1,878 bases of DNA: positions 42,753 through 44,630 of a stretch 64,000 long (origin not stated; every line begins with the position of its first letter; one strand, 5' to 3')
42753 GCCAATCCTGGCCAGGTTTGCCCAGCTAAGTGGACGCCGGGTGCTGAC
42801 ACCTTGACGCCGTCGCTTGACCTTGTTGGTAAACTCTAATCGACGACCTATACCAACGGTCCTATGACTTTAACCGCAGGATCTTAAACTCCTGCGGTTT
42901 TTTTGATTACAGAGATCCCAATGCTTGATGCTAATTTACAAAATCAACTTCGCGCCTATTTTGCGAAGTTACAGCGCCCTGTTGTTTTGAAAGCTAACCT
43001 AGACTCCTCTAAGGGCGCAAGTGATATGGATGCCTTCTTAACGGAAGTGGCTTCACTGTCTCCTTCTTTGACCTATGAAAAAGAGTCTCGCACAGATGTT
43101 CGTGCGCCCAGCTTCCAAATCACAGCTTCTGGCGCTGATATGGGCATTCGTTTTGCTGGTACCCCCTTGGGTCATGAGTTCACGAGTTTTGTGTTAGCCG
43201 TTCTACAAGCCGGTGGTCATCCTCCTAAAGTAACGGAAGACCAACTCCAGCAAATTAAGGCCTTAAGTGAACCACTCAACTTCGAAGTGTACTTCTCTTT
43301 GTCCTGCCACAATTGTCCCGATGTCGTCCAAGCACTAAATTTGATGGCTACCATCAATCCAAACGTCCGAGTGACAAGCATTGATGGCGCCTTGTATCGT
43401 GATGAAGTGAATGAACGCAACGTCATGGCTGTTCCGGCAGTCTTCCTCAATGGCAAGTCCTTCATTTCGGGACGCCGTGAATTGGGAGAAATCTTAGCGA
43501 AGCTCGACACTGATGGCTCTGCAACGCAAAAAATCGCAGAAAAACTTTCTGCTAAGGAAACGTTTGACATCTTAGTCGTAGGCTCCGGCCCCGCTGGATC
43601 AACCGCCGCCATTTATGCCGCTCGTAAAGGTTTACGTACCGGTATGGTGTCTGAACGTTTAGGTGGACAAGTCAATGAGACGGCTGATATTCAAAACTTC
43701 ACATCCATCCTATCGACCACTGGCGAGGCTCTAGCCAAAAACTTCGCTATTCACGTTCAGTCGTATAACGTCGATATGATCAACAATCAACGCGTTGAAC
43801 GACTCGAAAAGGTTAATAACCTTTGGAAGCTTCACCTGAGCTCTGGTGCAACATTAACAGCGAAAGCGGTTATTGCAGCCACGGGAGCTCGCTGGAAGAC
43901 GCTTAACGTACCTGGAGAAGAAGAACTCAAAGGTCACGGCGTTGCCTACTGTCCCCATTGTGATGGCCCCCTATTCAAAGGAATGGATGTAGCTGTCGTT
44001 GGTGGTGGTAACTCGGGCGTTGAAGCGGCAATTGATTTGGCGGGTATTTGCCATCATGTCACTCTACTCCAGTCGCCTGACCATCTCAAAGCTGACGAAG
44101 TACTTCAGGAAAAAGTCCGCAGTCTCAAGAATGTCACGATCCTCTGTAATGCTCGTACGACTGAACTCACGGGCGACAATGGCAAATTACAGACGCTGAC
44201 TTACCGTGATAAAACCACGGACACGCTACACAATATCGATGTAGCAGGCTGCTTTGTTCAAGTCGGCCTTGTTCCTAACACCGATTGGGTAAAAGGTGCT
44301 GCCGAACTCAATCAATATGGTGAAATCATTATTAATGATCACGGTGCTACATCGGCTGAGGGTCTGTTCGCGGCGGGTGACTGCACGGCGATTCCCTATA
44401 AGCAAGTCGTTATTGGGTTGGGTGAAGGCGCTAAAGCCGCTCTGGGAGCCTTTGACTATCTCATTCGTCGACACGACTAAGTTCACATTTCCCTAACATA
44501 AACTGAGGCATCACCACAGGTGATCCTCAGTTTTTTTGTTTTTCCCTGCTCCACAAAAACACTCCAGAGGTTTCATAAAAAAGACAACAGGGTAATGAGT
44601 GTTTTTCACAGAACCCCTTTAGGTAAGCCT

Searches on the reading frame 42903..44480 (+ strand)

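Call 46: search_protein_families(library=pfam, proteins=[window:42903-44480:+], max_evalue=0.00001)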
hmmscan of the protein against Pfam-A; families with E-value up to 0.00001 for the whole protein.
window:42903-44480:+ (525 aa): 10 families
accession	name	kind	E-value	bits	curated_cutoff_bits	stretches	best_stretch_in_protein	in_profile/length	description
PF07992.20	Pyr_redox_2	-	1.2e-47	163.2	26.1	1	221-499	1-278/291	Pyridine nucleotide-disulphide oxidoreductase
PF13738.12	Pyr_redox_3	-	2.8e-19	70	30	1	273-492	79-305/305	Pyridine nucleotide-disulphide oxidoreductase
PF00070.33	Pyr_redox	-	1.7e-15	57.7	22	1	363-435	2-80/82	Pyridine nucleotide-disulphide oxidoreductase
PF01134.28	GIDA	-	4.2e-11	43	22.1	0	222-257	1-29/391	Glucose inhibited division protein A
PF13192.12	Thioredoxin_3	-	4.7e-11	43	24.8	1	126-199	2-72/76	Thioredoxin domain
PF01266.30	DAO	-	2e-09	37.9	27.9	0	275-334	149-217/353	FAD dependent oxidoreductase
PF12831.13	FAD_oxidored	-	2.3e-09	37.5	27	1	222-257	1-38/416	FAD dependent oxidoreductase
PF00890.30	FAD_binding_2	-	6.7e-08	32.6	20.4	0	222-250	1-29/414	FAD binding domain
PF03486.20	HI0933_like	-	1.3e-06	28.5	50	0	222-248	2-28/244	HI0933-like protein Rossmann domain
PF01946.23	Thi4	-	2.6e-06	27.3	26.2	0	211-254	8-52/235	Thi4 family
